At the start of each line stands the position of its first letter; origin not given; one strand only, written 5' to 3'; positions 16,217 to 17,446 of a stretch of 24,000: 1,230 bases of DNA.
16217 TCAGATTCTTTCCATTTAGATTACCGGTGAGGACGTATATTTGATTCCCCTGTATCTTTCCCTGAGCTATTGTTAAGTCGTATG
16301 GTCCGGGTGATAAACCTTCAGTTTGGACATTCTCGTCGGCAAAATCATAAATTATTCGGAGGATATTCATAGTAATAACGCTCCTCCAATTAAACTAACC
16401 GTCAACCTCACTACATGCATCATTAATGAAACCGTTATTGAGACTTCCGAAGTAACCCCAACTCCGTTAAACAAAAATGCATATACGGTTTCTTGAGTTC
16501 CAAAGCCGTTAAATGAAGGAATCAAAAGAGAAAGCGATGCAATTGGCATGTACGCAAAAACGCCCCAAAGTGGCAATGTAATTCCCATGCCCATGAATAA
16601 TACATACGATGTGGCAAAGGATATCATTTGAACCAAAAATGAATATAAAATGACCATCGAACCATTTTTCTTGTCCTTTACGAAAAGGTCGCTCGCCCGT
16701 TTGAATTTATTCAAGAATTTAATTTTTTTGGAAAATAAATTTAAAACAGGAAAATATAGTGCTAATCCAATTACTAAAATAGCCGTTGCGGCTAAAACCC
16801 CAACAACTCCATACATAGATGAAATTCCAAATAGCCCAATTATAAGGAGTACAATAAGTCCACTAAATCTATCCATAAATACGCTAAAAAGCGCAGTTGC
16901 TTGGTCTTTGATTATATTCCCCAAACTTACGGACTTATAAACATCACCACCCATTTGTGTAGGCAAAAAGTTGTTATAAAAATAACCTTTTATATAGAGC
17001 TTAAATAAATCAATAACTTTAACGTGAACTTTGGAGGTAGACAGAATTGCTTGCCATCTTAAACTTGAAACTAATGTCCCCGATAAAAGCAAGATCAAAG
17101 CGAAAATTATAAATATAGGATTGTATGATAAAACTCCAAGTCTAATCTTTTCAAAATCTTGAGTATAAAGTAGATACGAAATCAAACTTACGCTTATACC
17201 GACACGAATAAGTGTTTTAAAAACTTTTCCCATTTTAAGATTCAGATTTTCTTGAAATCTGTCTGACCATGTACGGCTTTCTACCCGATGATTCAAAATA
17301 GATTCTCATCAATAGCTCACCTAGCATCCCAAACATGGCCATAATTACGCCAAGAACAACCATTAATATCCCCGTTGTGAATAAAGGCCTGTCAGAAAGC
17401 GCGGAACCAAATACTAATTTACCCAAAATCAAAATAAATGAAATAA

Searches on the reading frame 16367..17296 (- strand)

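Call 9: search_protein_families(library=pfam, proteins=[window:16367-17296:-])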
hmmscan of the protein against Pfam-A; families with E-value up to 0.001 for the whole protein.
window:16367-17296:- (309 aa): 1 family
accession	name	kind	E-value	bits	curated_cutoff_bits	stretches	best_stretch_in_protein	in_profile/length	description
PF03706.18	LPG_synthase_TM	-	4.9e-38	131.7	33.4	1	29-304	2-302/302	Lysylphosphatidylglycerol synthase TM region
